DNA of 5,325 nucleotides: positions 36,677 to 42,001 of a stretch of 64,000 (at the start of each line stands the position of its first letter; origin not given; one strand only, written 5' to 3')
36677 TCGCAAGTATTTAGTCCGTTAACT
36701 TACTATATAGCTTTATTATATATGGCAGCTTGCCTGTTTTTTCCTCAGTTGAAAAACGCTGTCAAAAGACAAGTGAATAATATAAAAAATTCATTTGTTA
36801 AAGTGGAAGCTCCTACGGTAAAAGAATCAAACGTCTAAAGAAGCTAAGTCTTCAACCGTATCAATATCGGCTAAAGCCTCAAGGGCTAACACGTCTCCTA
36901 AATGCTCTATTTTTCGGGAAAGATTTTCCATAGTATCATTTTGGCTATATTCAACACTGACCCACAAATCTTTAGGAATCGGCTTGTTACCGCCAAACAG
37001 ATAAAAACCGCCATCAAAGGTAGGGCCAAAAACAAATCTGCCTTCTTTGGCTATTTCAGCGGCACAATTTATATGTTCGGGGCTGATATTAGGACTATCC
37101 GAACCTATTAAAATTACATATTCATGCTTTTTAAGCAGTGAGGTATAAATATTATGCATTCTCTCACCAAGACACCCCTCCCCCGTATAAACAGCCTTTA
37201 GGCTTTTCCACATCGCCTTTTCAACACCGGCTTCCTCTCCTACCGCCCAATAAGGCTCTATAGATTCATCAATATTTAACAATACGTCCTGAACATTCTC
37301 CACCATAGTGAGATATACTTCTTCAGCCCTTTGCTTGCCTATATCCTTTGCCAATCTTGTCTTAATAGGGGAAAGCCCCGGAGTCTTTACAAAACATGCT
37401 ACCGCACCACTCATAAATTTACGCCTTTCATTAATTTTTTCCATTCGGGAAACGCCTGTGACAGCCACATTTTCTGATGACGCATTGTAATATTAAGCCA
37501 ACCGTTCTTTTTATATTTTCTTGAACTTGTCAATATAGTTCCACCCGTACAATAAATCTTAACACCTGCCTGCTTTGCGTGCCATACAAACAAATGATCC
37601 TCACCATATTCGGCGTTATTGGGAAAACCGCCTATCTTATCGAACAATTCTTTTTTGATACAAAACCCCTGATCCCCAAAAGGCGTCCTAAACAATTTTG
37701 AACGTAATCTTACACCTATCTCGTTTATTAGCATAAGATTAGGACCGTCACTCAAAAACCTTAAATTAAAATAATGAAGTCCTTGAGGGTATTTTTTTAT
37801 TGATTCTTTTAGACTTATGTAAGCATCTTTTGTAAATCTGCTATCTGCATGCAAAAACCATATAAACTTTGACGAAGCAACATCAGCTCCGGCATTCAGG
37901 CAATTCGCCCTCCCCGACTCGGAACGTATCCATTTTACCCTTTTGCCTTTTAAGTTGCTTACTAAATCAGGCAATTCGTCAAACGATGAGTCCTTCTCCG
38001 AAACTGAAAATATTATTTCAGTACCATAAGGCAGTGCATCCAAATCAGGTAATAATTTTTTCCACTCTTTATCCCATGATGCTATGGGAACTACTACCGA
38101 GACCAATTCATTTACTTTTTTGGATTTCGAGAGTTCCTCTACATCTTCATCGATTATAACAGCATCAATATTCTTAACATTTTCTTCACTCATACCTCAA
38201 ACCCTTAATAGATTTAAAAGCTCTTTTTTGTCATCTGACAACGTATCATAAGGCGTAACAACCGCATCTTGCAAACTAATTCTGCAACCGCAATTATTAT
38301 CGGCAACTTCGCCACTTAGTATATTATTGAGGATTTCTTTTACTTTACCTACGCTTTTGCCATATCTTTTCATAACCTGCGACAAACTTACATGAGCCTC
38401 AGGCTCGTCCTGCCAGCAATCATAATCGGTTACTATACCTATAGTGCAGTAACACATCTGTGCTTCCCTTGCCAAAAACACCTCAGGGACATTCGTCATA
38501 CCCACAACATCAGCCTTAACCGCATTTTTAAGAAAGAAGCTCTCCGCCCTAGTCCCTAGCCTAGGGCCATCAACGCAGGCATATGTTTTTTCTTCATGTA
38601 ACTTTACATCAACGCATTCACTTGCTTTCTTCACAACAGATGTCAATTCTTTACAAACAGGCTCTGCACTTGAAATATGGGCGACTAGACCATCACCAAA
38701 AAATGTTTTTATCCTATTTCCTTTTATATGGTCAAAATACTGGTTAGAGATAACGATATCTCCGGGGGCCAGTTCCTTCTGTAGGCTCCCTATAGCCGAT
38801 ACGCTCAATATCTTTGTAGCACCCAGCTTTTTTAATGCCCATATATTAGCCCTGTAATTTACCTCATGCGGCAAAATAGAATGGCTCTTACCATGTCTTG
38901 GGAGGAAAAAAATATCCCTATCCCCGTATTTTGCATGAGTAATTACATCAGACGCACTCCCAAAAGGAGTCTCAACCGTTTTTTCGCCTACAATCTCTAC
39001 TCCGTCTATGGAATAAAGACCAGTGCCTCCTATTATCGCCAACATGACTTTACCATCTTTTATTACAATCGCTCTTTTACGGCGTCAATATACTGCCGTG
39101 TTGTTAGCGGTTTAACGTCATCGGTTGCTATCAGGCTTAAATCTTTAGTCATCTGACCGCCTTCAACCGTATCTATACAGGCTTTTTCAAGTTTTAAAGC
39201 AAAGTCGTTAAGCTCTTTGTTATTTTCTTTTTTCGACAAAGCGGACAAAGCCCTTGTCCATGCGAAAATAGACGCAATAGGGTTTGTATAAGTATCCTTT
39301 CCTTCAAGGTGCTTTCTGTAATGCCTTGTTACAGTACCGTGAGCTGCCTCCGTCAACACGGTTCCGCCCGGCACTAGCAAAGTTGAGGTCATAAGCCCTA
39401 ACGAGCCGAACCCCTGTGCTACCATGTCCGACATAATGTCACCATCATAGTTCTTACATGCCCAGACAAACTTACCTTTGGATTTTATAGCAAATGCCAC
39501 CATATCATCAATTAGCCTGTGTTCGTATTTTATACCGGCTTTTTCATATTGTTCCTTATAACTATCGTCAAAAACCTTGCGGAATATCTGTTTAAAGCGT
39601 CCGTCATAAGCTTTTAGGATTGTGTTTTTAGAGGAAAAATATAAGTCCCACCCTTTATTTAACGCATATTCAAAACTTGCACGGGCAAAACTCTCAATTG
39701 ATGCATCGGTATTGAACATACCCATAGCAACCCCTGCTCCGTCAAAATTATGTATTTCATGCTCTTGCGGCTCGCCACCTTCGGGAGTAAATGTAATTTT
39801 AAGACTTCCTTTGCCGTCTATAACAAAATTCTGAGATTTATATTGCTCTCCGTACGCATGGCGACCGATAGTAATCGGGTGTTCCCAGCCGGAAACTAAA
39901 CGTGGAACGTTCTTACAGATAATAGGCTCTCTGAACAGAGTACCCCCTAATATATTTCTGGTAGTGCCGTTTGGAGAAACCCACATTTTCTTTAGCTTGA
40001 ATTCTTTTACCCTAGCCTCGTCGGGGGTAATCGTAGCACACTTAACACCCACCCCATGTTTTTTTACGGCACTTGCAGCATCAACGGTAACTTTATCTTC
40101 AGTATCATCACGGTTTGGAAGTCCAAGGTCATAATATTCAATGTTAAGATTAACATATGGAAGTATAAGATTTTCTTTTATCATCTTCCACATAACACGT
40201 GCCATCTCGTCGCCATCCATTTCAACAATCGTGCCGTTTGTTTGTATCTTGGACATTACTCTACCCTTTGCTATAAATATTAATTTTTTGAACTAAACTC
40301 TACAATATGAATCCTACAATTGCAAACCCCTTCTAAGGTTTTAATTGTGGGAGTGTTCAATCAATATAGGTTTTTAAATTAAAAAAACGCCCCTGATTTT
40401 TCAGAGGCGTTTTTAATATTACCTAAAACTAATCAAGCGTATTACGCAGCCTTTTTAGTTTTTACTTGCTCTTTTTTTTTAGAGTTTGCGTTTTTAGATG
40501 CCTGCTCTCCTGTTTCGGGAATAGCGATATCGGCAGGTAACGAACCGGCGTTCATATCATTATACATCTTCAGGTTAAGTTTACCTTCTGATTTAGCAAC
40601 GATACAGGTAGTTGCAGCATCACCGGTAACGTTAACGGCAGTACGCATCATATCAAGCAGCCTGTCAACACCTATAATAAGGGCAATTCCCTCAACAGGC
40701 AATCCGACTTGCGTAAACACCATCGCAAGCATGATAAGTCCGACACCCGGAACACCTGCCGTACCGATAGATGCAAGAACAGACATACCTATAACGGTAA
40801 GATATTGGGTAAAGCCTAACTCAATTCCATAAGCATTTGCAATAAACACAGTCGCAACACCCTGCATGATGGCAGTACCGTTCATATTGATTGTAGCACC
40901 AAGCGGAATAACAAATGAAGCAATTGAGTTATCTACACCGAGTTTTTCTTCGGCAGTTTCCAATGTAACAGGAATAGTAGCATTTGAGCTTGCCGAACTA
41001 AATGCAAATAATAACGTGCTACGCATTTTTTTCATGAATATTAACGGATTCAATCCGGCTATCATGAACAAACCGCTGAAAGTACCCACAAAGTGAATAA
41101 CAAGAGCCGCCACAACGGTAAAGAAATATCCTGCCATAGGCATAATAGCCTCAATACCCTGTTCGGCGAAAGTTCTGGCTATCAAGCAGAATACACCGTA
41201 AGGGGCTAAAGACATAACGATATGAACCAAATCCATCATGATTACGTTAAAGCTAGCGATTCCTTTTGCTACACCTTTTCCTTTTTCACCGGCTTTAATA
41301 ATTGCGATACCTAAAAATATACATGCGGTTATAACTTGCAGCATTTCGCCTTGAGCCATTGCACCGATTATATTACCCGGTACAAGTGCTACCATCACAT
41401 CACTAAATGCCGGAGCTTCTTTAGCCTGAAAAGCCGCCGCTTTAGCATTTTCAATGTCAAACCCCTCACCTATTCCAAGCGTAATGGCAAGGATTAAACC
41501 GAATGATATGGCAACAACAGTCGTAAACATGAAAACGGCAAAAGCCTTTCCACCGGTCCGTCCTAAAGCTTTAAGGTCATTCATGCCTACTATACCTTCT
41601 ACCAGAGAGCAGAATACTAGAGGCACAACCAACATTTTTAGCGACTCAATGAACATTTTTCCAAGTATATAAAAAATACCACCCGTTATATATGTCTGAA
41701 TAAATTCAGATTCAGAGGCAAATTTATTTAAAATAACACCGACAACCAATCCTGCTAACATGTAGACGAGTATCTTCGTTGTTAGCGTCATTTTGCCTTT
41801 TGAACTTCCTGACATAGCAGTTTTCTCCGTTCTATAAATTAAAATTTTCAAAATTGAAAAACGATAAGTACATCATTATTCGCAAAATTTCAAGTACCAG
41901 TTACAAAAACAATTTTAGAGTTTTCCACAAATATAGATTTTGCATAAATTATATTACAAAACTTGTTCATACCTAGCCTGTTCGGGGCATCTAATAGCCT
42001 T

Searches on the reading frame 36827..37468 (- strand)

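Call 52: search_protein_families(library=pfam, proteins=[window:36827-37468:-], max_evalue=0.00001)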
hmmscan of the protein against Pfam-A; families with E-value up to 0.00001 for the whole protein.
window:36827-37468:- (213 aa): 1 family
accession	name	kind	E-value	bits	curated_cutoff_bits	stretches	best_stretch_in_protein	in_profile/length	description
PF09837.15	DUF2064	-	8.6e-18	64.8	25.8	1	85-176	29-120/120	Uncharacterized protein conserved in bacteria (DUF2064)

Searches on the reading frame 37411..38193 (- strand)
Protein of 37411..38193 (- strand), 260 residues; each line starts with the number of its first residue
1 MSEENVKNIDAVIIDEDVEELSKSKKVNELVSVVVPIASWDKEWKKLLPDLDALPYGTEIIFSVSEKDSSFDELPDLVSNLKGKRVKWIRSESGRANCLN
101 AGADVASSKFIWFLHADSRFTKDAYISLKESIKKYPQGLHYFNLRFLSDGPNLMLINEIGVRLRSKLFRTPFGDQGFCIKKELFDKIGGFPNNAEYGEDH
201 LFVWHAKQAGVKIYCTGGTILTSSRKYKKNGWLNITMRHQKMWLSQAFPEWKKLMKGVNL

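Call 52: search_protein_families(library=pfam, proteins=[window:37411-38193:-], max_evalue=0.00001)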
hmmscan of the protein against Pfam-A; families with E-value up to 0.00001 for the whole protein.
window:37411-38193:- (260 aa): 1 family
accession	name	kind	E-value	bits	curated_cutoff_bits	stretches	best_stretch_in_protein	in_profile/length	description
PF00535.33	Glycos_transf_2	-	3.6e-07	30.7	23.3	1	68-155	35-126/168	Glycosyl transferase family 2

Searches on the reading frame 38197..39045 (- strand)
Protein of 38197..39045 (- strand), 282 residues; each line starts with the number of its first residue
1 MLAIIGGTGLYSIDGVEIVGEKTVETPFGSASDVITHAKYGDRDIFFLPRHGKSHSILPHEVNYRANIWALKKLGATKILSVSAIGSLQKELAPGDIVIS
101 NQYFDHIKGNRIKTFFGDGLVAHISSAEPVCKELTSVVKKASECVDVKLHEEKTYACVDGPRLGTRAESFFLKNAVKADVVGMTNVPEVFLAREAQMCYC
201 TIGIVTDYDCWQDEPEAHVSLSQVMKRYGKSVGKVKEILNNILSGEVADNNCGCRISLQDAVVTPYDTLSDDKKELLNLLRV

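Call 52: search_protein_families(library=pfam, proteins=[window:38197-39045:-], max_evalue=0.00001)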
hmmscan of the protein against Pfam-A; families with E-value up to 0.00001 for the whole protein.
window:38197-39045:- (282 aa): 1 family
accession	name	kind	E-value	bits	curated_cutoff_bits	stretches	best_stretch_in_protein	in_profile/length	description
PF01048.26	PNP_UDP_1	-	1.4e-39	136.3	25.1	1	2-235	2-227/233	Phosphorylase superfamily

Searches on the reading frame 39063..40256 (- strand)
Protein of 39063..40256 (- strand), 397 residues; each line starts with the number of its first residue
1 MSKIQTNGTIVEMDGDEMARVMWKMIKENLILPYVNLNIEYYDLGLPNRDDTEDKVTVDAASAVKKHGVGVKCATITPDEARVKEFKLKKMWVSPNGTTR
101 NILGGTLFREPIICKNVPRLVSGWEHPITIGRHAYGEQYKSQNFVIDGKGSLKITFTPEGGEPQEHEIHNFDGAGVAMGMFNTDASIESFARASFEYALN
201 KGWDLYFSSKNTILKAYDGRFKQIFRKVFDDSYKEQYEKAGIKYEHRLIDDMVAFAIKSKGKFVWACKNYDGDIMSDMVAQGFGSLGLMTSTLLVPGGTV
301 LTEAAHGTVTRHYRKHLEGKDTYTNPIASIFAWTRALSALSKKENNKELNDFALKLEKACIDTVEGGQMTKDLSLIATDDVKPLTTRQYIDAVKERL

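Call 52: search_protein_families(library=pfam, proteins=[window:39063-40256:-], max_evalue=0.00001)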
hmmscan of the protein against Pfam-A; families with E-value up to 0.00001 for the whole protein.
window:39063-40256:- (397 aa): 1 family
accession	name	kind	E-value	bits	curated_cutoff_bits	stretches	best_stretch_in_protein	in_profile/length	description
PF00180.25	Iso_dh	-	9.4e-64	216.3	27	1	11-393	7-348/348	Isocitrate/isopropylmalate dehydrogenase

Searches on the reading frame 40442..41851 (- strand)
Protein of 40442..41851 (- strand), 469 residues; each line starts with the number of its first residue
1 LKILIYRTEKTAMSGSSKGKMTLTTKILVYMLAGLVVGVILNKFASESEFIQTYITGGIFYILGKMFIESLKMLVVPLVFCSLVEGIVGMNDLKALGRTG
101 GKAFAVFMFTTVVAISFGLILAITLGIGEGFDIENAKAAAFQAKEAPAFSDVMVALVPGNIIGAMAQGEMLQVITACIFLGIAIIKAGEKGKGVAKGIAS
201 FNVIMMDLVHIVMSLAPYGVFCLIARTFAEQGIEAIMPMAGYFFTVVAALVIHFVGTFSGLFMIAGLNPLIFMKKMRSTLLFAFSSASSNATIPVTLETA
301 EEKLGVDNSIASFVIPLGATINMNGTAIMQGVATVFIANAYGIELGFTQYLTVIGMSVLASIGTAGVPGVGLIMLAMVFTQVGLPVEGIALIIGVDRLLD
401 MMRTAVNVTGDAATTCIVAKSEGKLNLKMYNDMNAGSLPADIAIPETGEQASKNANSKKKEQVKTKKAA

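Call 52: search_protein_families(library=pfam, proteins=[window:40442-41851:-], max_evalue=0.00001)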
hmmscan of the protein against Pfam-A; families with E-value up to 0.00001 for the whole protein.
window:40442-41851:- (469 aa): 1 family
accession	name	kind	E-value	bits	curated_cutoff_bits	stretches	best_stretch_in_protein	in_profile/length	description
PF00375.23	SDF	-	1.9e-123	412.8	27.9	1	23-420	1-386/387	Sodium:dicarboxylate symporter family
